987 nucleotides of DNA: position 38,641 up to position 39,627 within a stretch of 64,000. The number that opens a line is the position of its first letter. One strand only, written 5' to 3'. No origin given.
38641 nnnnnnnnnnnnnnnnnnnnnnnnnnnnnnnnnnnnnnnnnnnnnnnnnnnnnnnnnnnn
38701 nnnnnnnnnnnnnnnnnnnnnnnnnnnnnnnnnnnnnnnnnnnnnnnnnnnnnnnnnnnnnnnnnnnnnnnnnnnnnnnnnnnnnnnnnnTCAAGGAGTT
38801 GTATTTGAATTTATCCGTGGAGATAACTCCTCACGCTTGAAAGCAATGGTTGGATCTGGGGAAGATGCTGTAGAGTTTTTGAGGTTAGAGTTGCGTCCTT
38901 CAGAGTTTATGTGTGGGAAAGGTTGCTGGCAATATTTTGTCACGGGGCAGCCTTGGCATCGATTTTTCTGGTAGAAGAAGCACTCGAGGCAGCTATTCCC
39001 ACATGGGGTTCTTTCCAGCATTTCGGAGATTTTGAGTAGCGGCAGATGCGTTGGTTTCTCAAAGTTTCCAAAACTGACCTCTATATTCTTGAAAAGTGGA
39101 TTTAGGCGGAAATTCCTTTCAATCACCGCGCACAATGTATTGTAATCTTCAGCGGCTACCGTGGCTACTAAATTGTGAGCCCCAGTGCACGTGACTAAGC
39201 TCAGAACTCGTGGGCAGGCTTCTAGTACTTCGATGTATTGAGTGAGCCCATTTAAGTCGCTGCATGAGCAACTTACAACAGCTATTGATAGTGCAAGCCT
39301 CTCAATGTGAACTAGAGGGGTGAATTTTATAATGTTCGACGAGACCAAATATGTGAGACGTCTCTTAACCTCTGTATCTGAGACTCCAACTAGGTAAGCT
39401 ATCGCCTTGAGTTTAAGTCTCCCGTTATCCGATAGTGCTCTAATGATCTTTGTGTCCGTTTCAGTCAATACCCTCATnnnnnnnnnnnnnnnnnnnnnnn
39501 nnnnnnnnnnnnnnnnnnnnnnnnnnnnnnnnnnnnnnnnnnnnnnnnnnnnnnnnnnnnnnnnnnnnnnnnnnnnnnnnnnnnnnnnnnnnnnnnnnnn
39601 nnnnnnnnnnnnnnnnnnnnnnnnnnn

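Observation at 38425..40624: Four-gene regulator operon: two unknowns, an Lrp-like regulator with a Cys-rich (TRASH-like) tail, and PadR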

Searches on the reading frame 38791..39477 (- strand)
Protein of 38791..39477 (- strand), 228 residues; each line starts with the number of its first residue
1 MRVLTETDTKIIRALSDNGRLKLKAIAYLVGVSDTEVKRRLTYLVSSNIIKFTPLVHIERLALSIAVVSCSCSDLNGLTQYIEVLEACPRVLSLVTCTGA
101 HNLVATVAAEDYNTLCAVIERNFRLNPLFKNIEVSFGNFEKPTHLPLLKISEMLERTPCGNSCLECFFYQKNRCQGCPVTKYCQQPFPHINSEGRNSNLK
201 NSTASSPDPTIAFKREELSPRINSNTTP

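Call 3: search_protein_families(library=pfam, proteins=[window:38791-39477:-], max_evalue=0.1)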
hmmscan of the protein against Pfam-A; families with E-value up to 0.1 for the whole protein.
window:38791-39477:- (228 aa): 7 families
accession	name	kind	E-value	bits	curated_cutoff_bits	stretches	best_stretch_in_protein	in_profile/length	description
PF13404.12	HTH_AsnC-type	-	6.6e-10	39.1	27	1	4-41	1-38/42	AsnC-type helix-turn-helix domain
PF13412.12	HTH_24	-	6.7e-07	29.2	21.9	1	4-51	1-48/48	Winged helix-turn-helix DNA-binding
PF01037.27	AsnC_trans_reg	-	2.7e-05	24.4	25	1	77-136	10-69/73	Lrp/AsnC ligand binding domain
PF22482.2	AsnC_trans_reg_3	-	0.00026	21.5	24.4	1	83-139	29-85/95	PF0864 C-terminal dimeric alpha+beta barrel domain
PF25212.1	HVO_A0114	-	0.00034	20.8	27.6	1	2-53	18-69/84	HVO_A0114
PF08221.17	HTH_9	-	0.0022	18.5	23.4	1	10-53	17-60/62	RNA polymerase III subunit RPC82 helix-turn-helix domain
PF01047.28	MarR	-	0.013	15.8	24.6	1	4-54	1-51/59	MarR family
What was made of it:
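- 38791..39477 (-): Lrp/AsnC-family regulator, 228 aa. It has an HTH (residues 4-51), a RAM domain (about 55-146), a cysteine module (158-185) and a 45-aa disordered tail found only in this protein. Pfam (call 3).
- Checked: ORF 38791-39477 has an AsnC-type HTH (E 6.6e-10) and a RAM domain (24.4 bits, just under the cutoff of 25) (call 3).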

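Call 5: search_protein_families(library=ncbifam, proteins=[window:38791-39477:-], max_evalue=0.1)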
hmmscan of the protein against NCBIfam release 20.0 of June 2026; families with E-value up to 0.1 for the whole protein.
window:38791-39477:- (228 aa): 10 families
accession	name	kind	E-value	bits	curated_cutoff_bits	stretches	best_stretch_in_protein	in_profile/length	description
NF041396.1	TranRegLrp_Halo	equivalog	6.2e-09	35.9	190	1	6-119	5-119/149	HTH-type transcriptional regulator Lrp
NF040947.1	trans_reg_LysM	equivalog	2.1e-08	34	180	1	6-120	3-116/136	HTH-type transcriptional regulator LysM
NF041395.1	TranRegLrpA1_Halo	equivalog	5e-07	29.8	250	1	6-122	5-122/142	HTH-type transcriptional regulator LrpA1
NF053758.1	ChrTpTrnRegChrS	equivalog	1.1e-06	28.5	250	1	4-104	12-113/158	chromate efflux transcriptional regulator ChrS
NF040820.1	trans_reg_LrpA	equivalog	4.5e-06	26.6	250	1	4-120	2-119/141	HTH-type transcriptional regulator LrpA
NF008384.0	PRK11179.1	equivalog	0.005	16.7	227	1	6-119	9-124/153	transcriptional regulator AsnC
TIGR01884.1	cas_HTH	subfamily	0.022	14.1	60.2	1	4-51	140-187/202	CRISPR-associated CARF protein Csa3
NF040939.2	trans_reg_lrs14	equivalog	0.057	13.5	90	0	4-51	19-67/103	Lrs14 family HTH-type transcriptional regulator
NF053606.1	Sta1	subfamily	0.064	13.4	80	0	4-51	18-65/100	Sta1 family transcriptional regulator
NF033788.1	HTH_metalloreg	subfamily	0.084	12.7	55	0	9-51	14-56/77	metalloregulator ArsR/SmtB family transcription factor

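Call 10: find_homologous_proteins(query=window:38791-39477:-, max_evalue=0.001)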
Query window:38791-39477:- (228 aa): 1 proteins with E <= 0.001 among 143 candidates.
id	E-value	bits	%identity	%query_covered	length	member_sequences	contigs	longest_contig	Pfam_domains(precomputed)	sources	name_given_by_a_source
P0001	5.0e-148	508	100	100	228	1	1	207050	PF13412.13,PF13404.13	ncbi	ncbi:MAG: Lrp/AsnC family transcriptional regulator [Candidatus Bathyarchaeia archaeon]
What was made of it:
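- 38791..39477 (-): 100% identical to an NCBI Bathyarchaeia MAG protein (call 10).
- Tried and rejected: Word-index homologue search for the Lrp-like protein: it found only itself (call 10).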

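Call 12: find_encoding_contigs(protein=P0001, flank=10000, max_places=5)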
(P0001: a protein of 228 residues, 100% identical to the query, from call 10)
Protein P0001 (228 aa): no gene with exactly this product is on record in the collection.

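Call 13: find_related_loci(query=window:38791-39477:-, collection=genome_contigs, flank=10000)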
Query window:38791-39477:- (228 aa) in genome_contigs; peptide patterns used: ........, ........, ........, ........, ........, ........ (x = any residue, [..] = any of these).
89 stretches matched a pattern; 1 encode a relative of the query (tblastn E <= 1e-3); 1 distinct loci.
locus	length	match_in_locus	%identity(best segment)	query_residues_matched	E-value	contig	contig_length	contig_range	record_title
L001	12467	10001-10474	27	4-177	3e-7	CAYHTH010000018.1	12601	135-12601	MAG TPA_asm: uncultured Methanosarcinales archaeon isolate ERP119705_co14_301 genome assembly, contig: NODE_6292_length_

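Call 14: search_solved_structures(query=window:38791-39477:-, max_evalue=0.01, show_alignments=2)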
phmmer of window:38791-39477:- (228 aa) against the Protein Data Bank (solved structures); distinct sequences matched with E-value up to 0.01: 8.
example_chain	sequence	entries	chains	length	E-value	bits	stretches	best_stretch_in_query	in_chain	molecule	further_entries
7fby_A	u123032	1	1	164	3e-07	33.4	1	4-125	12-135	Transcriptional regulatory protein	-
9w4v_A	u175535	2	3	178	3.9e-07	33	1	4-125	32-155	Uncharacterized HTH-type transcriptional regulator PH0140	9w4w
2cyy_A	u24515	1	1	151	3.4e-06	29.9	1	4-111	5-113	Putative HTH-type transcriptional regulator PH1519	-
1ri7_A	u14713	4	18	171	5.1e-06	29.4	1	4-111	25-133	Putative transcriptional regulator | Putative HTH-type transcriptional regulator PH1519 | Uncharacterized HTH-type transcriptional regulator PH1519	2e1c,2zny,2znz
8q90_A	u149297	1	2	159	1.3e-05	28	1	7-113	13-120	AsnC family transcriptional regulator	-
1i1g_A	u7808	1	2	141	4.6e-05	26.2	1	5-121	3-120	TRANSCRIPTIONAL REGULATOR LRPA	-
2dbb_A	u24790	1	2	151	0.00033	23.5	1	1-106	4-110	Putative HTH-type transcriptional regulator PH0061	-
2p5v_A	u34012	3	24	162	0.0032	20.2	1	4-114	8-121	Transcriptional regulator, LRP/AsnC family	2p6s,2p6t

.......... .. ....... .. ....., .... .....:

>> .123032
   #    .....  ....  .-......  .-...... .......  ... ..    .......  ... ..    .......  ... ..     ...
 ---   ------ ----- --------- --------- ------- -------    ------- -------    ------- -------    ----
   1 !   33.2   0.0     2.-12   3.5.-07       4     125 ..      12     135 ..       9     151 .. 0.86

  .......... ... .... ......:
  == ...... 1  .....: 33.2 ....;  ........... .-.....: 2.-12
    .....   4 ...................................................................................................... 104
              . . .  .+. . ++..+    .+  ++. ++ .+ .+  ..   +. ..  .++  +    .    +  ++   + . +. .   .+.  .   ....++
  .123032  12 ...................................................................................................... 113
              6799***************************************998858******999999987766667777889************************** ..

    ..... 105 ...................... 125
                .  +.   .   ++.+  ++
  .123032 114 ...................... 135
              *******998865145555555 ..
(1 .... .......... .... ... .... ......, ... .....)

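Call 17: search_protein_families(library=phrogs, proteins=[window:38791-39477:-], max_evalue=0.01)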
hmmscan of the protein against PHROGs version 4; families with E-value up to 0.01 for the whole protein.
window:38791-39477:- (228 aa): 1 family
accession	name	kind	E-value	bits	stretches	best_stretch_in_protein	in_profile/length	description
phrog_11214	-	unknown function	0.00074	20.5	1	1-53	46-98/123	-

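Call 18: search_protein_representatives(protein=window:38791-39477:-)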
Query: 228 residues. Proteins with E-value up to 0.001 (for the whole library): 756; up to 1e-10: 110; up to 1e-30: 1. The best 150 are listed.
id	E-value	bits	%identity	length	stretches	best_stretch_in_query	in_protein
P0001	1.6e-148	508.3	100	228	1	1-228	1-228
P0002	5.5e-26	107.7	40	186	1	7-180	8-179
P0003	8.8e-23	97.3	33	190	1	6-185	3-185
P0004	2.3e-22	95.9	30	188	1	7-184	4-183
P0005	3.8e-22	95.2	33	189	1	2-184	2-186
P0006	1.3e-21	93.5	31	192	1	5-179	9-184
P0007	3.9e-21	91.9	31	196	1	6-185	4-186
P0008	3.9e-20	88.6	29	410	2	4-179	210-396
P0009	1.9e-19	86.4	34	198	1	4-188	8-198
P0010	5.0e-19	85.0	33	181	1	5-178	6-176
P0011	7.4e-19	84.5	36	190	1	4-182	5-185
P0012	1.2e-18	83.7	34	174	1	7-169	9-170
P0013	1.4e-18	83.5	30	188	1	6-183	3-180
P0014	1.5e-18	83.5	29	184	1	4-183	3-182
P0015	1.5e-18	83.4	30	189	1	5-181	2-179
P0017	5.2e-18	81.7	31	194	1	6-182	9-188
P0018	5.4e-18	81.6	31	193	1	2-186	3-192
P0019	6.3e-18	81.4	30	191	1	3-186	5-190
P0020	1.3e-17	80.4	28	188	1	4-186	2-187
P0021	1.8e-17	79.9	31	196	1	4-183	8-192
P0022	3.4e-17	79.0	31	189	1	4-182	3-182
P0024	6.2e-17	78.2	31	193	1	3-186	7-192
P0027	9.5e-17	77.6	32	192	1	3-182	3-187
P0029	1.9e-16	76.6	28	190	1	6-181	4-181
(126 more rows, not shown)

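Call 22: search_protein_families(library=pfam, alignment_id=A1, max_evalue=0.1)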
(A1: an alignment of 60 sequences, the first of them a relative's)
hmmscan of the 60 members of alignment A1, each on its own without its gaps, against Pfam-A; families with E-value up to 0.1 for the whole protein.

A. member 1, P0001 (228 aa): 7 families
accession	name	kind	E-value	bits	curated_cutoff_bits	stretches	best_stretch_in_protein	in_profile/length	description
PF13404.12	HTH_AsnC-type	-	6.6e-10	39.1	27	1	4-41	1-38/42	AsnC-type helix-turn-helix domain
PF13412.12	HTH_24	-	6.7e-07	29.2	21.9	1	4-51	1-48/48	Winged helix-turn-helix DNA-binding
PF01037.27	AsnC_trans_reg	-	2.7e-05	24.4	25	1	77-136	10-69/73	Lrp/AsnC ligand binding domain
PF22482.2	AsnC_trans_reg_3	-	0.00026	21.5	24.4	1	83-139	29-85/95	PF0864 C-terminal dimeric alpha+beta barrel domain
PF25212.1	HVO_A0114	-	0.00034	20.8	27.6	1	2-53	18-69/84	HVO_A0114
PF08221.17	HTH_9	-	0.0022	18.5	23.4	1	10-53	17-60/62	RNA polymerase III subunit RPC82 helix-turn-helix domain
PF01047.28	MarR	-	0.013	15.8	24.6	1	4-54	1-51/59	MarR family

B. families by the number of members that match (of 60 scanned): 104 families (the first 25 are shown)
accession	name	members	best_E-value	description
PF13412.12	HTH_24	60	5.1e-15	Winged helix-turn-helix DNA-binding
PF13404.12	HTH_AsnC-type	60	5.7e-15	AsnC-type helix-turn-helix domain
PF08279.18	HTH_11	41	3.1e-06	HTH domain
PF12840.13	HTH_20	36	4.4e-08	Helix-turn-helix domain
PF01037.27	AsnC_trans_reg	35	1.7e-08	Lrp/AsnC ligand binding domain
PF01047.28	MarR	34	4.6e-09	MarR family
PF12802.13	MarR_2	33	2.4e-10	MarR family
PF01022.26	HTH_5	25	1.6e-08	Bacterial regulatory protein, arsR family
PF08280.17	HTH_Mga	24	1.4e-06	M protein trans-acting positive regulator (MGA) HTH domain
PF01978.25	TrmB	22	4.5e-05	Sugar-specific transcriptional regulator TrmB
PF09339.16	HTH_IclR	21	1.1e-05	IclR helix-turn-helix domain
PF25212.1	HVO_A0114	19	4e-05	HVO_A0114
PF04545.22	Sigma70_r4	18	0.00039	Sigma-70, region 4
PF08221.17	HTH_9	17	1.6e-05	RNA polymerase III subunit RPC82 helix-turn-helix domain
PF04967.18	HTH_10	17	0.0014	HTH DNA binding domain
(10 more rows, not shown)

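Call 26: find_encoding_contigs(protein=P0002, flank=6000, max_places=4)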
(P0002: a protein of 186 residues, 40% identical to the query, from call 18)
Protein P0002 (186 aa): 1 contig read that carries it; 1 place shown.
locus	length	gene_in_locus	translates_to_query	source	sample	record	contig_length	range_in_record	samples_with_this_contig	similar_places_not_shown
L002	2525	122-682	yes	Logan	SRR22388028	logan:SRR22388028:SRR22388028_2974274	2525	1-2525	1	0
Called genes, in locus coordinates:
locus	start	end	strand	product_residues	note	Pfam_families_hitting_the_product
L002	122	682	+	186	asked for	PF13404:HTH_AsnC-type, PF13412:HTH_24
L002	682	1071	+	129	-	-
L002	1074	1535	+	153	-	-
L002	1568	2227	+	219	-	PF00254:FKBP_C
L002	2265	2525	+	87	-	?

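Call 34: predict_structure(alignment_id=A1)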
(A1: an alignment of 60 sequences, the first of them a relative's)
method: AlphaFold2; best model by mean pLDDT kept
length: 228 residues; sequences in the alignment: 60
mean_pLDDT: 87.2   pTM: 0.73
mean pLDDT of the five models: 87.2, 87.1, 86.6, 86.3, 85.7
residues with pLDDT >= 90: 168; 70-90: 19; 50-70: 23; < 50: 18
segments of 3 or more residues with pLDDT < 50: 191-202
pLDDT, mean of each block of 10 residues (from residue 1): 93 96 98 98 97 90 95 96 95 95 96 97 96 95 89 91 95 95 76 46 50 56 67
secondary structure, 60 per line:
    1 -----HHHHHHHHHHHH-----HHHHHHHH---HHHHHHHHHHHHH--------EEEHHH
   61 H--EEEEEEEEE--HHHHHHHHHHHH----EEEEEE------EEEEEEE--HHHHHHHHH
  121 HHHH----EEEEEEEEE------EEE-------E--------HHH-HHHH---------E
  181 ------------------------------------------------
elements in order: H6-17 H23-30 H34-46 E55-57 H58-61 E64-72 H75-86 E91-96 E103-109 H112-124 E129-137 E144-146 H167-170
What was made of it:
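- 38791..39477 (-): AF2 model with pLDDT 87 overall and 89-95 for the 10-residue blocks covering residues 141-180 (call 34).
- On Lrp/AsnC (FFRP) family: The AF2 secondary structure fits the RAM pattern (call 34).
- The AF2 model is confident through the module, with pLDDT 89-95 for the 10-residue blocks covering residues 141-180 (call 34).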

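Call 39: fold_search(model_id=the predicted structure, library=pdb)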
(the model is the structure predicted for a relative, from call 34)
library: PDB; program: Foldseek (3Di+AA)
matches with E <= 10: 1609; with E <= 0.001: 46
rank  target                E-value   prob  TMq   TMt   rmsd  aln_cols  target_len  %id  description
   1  2dbb_B                7.2e-10  1.00  0.56  0.84   3.4       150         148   21  Crystal structure of PH0061 (released 2006-06-15)
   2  7fby                  9.2e-10  1.00  0.59  0.86   2.0       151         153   25  Crystal Structure of PH0140 from Pyrococcus horikosii OT3 (released 2022-07-20)
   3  9w4w                  1.0e-09  1.00  0.59  0.87   2.2       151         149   25  Structure of transcription factor in complex with L-Ile (released 2026-03-25)
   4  2p6t_F                1.2e-09  1.00  0.56  0.79   5.6       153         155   23  CRYSTAL STRUCTURE OF TRANSCRIPTIONAL REGULATOR NMB0573 and L-LEUCINE COMPLEX FROM NEISSERIA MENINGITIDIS (released 2007-04-03)
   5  2cyy                  1.5e-09  1.00  0.56  0.81   4.5       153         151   22  Crystal structure of PH1519 from Pyrococcus horikosii OT3 (released 2006-09-19)
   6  2p5v_G                2.6e-09  1.00  0.55  0.77   5.6       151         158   23  Crystal Structure of Transcriptional Regulator NMB0573 from Neisseria Meningitidis (released 2007-04-03)
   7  2p5v_A                2.8e-09  1.00  0.57  0.80   5.6       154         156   23  Crystal Structure of Transcriptional Regulator NMB0573 from Neisseria Meningitidis (released 2007-04-03)
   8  2p6t_B                3.0e-09  1.00  0.55  0.78   4.0       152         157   24  CRYSTAL STRUCTURE OF TRANSCRIPTIONAL REGULATOR NMB0573 and L-LEUCINE COMPLEX FROM NEISSERIA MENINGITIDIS (released 2007-04-03)
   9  4pcq_C                3.6e-09  1.00  0.52  0.77   2.6       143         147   21  Crystal Structure of MtbAldR (Rv2779c) (released 2015-05-06)
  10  2dbb_A                4.5e-09  1.00  0.55  0.83   3.1       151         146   20  Crystal structure of PH0061 (released 2006-06-15)
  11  9w4v_A                4.8e-09  1.00  0.58  0.87   2.2       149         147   26  Structure of transcription factor in complex with D-allo-Ile (released 2026-03-25)
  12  8q90_A                4.8e-09  1.00  0.56  0.84   5.6       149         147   23  Halophilic Lrp transcription factor (released 2024-01-31)
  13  4pcq_B                5.5e-09  1.00  0.54  0.79   2.3       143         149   22  Crystal Structure of MtbAldR (Rv2779c) (released 2015-05-06)
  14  2cg4_A                6.6e-09  1.00  0.54  0.79   2.5       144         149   17  Structure of E.coli AsnC (released 2006-04-04)
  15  2p5v_C                7.0e-09  1.00  0.55  0.79   5.6       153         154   24  Crystal Structure of Transcriptional Regulator NMB0573 from Neisseria Meningitidis (released 2007-04-03)
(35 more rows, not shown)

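Call 58: list_cluster_members(proteins=[P0002, P0003, P0004, P0005, P0006, P0007, P0009, P0011, P0014, P0017])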
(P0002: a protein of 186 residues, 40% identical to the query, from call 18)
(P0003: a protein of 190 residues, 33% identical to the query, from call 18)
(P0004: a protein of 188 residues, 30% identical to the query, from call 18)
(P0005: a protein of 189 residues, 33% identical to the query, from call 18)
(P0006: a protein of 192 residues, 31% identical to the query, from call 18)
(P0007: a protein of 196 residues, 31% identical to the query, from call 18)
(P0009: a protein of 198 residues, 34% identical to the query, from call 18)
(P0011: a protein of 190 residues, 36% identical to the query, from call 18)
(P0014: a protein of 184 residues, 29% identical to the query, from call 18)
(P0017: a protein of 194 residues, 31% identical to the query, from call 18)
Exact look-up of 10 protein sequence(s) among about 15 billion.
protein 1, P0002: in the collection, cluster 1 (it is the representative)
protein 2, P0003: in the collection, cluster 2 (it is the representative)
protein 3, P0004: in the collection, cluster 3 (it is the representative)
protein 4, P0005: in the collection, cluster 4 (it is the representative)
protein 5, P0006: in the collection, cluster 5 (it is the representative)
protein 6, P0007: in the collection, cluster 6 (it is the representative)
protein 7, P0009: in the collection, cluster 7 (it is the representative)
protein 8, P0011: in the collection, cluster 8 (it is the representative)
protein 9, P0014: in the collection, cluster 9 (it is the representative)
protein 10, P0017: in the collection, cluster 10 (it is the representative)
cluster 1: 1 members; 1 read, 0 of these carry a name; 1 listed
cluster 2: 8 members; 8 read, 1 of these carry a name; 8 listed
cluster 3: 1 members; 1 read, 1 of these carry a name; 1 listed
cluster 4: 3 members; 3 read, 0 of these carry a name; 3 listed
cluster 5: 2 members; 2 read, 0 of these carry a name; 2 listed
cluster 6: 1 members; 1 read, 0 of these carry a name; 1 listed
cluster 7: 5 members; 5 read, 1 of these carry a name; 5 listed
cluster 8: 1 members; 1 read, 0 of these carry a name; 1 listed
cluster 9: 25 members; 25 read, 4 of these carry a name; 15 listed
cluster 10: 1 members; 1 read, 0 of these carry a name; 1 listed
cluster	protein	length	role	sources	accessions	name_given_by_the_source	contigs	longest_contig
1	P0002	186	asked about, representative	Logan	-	-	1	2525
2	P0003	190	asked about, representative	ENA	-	-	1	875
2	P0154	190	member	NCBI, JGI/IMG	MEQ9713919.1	MAG: AsnC family transcriptional regulator [Candidatus Asgardarchaeum sp.]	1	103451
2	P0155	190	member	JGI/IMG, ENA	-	-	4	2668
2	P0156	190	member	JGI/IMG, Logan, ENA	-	-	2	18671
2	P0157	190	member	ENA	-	-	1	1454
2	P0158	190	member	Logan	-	-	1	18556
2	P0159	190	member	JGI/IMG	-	-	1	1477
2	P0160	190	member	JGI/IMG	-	-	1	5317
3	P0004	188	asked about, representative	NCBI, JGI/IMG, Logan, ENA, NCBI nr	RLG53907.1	MAG: Lrp/AsnC family transcriptional regulator [Thermoproteota archaeon] | MAG: Lrp/AsnC family transcriptional regulator [Candidatus Korarchaeota archaeon]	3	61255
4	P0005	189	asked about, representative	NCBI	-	-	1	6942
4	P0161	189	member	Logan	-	-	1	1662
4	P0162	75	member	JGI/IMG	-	-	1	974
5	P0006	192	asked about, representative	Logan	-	-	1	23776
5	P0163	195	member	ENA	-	-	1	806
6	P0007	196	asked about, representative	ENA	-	-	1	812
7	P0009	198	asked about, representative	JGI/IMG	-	-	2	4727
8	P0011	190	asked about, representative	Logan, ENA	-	-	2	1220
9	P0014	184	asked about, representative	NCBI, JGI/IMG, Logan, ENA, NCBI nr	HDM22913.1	MAG TPA: AsnC family transcriptional regulator [Methanomicrobia archaeon] | AsnC family transcriptional regulator [Methanomicrobia archaeon]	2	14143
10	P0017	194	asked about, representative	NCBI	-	-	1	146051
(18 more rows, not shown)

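Call 86: search_dna_similar(query=window:38791-39477:-, collection=phages, mode=protein, max_evalue=0.001, max_rows=10)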
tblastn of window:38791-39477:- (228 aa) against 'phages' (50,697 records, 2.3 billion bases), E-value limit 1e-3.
No match.
